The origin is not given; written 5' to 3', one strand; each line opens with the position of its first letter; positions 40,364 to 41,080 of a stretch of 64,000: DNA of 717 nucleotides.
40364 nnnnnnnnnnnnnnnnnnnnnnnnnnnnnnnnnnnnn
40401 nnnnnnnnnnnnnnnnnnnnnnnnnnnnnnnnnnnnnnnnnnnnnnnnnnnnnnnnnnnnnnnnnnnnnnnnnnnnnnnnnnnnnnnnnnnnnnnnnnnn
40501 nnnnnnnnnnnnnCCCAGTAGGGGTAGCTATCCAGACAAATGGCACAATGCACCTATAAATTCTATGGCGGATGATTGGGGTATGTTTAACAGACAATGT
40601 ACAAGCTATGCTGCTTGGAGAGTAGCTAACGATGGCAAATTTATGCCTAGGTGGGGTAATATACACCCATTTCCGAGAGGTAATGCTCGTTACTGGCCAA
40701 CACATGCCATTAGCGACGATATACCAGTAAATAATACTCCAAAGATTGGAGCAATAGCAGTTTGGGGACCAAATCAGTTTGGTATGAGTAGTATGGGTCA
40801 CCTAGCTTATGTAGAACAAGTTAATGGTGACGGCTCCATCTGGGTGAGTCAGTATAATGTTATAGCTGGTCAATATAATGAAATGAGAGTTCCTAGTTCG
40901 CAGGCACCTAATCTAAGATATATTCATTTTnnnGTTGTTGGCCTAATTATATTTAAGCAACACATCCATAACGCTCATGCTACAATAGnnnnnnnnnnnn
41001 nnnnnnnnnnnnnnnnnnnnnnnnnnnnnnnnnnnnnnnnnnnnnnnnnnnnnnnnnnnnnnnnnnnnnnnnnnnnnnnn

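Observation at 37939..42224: FtsE-FtsX followed by a coiled-coil + CHAP hydrolase (PcsB-like) and CtpA form a Gram-positive-style septal hydrolase module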

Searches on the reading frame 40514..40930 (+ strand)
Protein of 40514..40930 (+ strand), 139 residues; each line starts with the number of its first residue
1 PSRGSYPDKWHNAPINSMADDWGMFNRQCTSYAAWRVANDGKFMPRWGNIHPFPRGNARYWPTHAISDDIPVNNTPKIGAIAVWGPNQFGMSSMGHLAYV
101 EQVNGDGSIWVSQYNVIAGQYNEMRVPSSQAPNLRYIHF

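Call 50: search_solved_structures(query=A3, max_evalue=0.001, show_alignments=0)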
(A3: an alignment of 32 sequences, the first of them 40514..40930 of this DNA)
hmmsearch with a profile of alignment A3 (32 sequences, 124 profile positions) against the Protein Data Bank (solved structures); distinct sequences matched with E-value up to 0.001: 10.
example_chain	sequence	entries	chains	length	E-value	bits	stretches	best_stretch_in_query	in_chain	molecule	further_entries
2k3a_A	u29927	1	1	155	5.9e-17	65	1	42-123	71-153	CHAP domain protein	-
2lrj_A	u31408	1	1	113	1.2e-15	60.8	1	43-123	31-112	Staphyloxanthin biosynthesis protein, putative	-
5t1q_A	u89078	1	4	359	4.9e-14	55.6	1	23-122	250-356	N-acetylmuramoyl-L-alanine amidase domain-containing protein SAOUHSC_02979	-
9eum_A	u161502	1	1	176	7e-14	55.1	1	22-117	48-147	Peptidase C51 domain-containing protein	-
9r6w_AAA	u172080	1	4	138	2.5e-13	53.3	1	34-123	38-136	Peptidoglycan hydrolase PcsB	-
9r7g_A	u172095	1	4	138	2.9e-13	53.1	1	35-123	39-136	Peptidoglycan hydrolase PcsB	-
9euf_E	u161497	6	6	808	9.7e-13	51.4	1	22-117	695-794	Peptidase C51 domain-containing protein | ORF56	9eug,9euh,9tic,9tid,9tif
4cgk_A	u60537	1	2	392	1.4e-12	50.9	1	37-123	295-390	SECRETED 45 KDA PROTEIN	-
8h1i_A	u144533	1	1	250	2.9e-05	27.2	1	5-89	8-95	Endolysin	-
8xyf_A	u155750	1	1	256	3.4e-05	27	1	5-89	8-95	Endolysin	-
